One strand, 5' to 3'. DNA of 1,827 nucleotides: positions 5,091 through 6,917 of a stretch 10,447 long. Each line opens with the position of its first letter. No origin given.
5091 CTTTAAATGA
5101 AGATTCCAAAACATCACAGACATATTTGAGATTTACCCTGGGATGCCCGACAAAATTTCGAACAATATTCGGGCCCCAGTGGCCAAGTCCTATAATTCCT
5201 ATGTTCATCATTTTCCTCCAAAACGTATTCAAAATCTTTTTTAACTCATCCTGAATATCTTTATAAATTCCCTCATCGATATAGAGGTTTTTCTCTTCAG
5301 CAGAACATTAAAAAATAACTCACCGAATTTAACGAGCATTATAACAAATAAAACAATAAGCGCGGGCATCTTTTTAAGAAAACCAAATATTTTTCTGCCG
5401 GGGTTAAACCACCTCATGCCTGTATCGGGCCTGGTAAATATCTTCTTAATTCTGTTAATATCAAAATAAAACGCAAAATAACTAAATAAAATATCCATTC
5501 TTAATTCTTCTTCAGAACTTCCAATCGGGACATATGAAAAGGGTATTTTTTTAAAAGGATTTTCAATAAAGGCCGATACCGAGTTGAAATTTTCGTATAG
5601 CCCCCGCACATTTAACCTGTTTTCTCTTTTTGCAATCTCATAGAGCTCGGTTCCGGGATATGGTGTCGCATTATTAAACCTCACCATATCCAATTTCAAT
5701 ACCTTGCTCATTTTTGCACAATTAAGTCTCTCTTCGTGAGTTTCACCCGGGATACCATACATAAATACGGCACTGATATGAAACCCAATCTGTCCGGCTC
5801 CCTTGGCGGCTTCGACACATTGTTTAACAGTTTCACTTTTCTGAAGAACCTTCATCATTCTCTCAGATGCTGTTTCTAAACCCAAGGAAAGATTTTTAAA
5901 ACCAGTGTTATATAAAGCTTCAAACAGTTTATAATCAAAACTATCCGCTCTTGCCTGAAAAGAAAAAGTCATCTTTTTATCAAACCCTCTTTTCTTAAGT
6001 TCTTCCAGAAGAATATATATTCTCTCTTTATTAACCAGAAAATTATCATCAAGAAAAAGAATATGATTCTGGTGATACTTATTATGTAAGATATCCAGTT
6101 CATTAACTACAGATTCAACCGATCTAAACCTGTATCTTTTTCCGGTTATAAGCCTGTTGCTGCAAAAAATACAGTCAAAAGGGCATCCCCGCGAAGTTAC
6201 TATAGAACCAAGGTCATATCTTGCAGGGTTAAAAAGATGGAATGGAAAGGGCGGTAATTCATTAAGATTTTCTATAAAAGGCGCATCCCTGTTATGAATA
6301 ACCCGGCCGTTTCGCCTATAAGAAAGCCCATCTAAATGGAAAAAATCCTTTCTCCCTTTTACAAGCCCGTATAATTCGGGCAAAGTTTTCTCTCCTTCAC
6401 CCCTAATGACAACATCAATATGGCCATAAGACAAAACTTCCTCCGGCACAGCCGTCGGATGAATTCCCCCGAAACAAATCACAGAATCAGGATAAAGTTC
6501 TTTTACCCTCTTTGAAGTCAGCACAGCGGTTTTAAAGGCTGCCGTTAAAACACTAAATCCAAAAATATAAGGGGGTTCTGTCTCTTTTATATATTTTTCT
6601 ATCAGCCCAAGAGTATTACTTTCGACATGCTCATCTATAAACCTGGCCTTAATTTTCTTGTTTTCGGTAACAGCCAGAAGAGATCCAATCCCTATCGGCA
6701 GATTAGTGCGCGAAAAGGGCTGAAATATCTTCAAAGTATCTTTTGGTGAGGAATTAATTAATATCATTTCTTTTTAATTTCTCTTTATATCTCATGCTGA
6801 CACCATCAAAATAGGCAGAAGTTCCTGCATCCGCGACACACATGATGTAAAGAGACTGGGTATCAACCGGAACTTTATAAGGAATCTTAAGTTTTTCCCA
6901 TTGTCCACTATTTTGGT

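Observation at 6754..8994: Large polytopic membrane protein with GT-C-like topology but no family signature I can recognise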

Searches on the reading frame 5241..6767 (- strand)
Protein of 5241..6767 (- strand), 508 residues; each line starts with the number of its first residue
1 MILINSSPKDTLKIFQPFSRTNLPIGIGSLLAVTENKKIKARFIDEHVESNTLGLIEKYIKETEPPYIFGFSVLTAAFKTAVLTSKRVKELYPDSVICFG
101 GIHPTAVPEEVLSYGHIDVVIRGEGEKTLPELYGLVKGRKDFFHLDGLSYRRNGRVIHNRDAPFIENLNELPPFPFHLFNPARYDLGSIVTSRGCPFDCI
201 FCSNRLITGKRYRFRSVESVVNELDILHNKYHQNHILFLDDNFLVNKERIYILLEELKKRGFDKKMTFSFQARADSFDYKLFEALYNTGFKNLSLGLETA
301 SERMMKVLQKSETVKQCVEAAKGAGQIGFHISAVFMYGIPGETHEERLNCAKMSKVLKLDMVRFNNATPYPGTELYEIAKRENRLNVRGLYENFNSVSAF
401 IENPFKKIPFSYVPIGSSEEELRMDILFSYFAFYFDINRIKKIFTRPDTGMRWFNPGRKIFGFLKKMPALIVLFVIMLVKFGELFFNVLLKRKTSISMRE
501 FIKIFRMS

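Call 3: search_protein_families(library=pfam, proteins=[window:5241-6767:-], max_evalue=0.1)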
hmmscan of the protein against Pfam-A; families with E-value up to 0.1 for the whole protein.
window:5241-6767:- (508 aa): 5 families
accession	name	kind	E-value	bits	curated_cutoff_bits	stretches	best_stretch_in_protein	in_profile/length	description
PF04055.27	Radical_SAM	-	1.2e-25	91.1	29.5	1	189-351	1-163/166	Radical SAM superfamily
PF02310.24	B12-binding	-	1.5e-13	51.1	32.1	1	24-132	14-120/121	B12 binding domain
PF13353.11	Fer4_12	-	0.0037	18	22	1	192-267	12-87/137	4Fe-4S single cluster domain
PF13893.12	RRM_5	-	0.058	13.5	27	0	420-451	37-68/125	RNA recognition motif. (a.k.a. RRM, RBD, or RNP domain)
PF19864.5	Radical_SAM_N2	-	0.077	12.9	29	0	86-138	81-127/151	Radical SAM proteins, N-terminal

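Call 4: search_protein_families(library=ncbifam, proteins=[window:5241-6767:-], max_evalue=0.1)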
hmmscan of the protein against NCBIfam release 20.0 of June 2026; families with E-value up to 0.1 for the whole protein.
window:5241-6767:- (508 aa): 40 families (the best 25 are shown)
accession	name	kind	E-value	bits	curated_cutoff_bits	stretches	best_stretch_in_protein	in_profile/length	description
NF050148.1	rSAM_ApyD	equivalog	3e-48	164.7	750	1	64-396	73-408/645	RiPP biosynthesis radical SAM protein ApyD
TIGR03471.1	HpnJ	equivalog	5.5e-47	160.7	577.6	1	75-444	78-443/472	hopanoid biosynthesis associated radical SAM protein HpnJ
TIGR02026.1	BchE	equivalog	6e-44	150.7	481.35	1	41-398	40-403/497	magnesium-protoporphyrin IX monomethyl ester anaerobic oxidative cyclase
TIGR04013.1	B12_SAM_MJ_1487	hypoth_equivalog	2.6e-38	131.9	251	1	49-381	27-359/382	TIGR04013 family B12-binding domain/radical SAM domain-containing protein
TIGR04014.1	B12_SAM_MJ_0865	equivalog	1e-32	113.5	360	1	95-384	70-363/434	methyl-coenzyme M reductase glutamine C-methyltransferase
NF033712.0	B12_rSAM_KedN5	subfamily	6.7e-31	107.2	700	1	48-349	46-362/624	KedN5 family methylcobalamin-dependent radical SAM C-methyltransferase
TIGR04072.2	rSAM_ladder_B12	equivalog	8.5e-31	107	360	1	87-385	92-378/443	lipid biosynthesis B12-binding/radical SAM protein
TIGR04367.1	HpnR_B12_rSAM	equivalog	9.3e-31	106.9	650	1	24-382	22-376/490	hopanoid C-3 methylase HpnR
TIGR03975.1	rSAM_ocin_1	subfamily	6.6e-28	97.6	281.85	1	59-346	123-419/606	RiPP maturation radical SAM C-methyltransferase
TIGR04479.1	bcpD_PhpK_rSAM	subfamily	1.4e-27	96.2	600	1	120-350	175-402/504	PhpK family radical SAM P-methyltransferase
NF038361.1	rSAM_Sden_1168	equivalog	7.9e-27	94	575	1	69-380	144-474/560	Sden_1168 family B12-binding radical SAM P-methyltransferase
TIGR04385.1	B12_rSAM_cofa1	equivalog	3.6e-21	75.9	450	1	79-346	84-353/438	B12 lower ligand biosynthesis radical SAM protein BzaD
TIGR04190.1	B12_SAM_Ta0216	equivalog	3.6e-21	75.4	500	2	23-171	36-188/554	TIGR04190 family B12-binding domain/radical SAM domain protein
TIGR04295.1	B12_rSAM_oligo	hypoth_equivalog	1.9e-20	72.9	400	1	96-311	104-315/422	TIGR04295 family B12-binding domain-containing radical SAM protein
NF033070.1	rSAM_AprD4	equivalog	2.5e-16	59.6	500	1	182-400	192-409/456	AprD4 family radical SAM diol-dehydratase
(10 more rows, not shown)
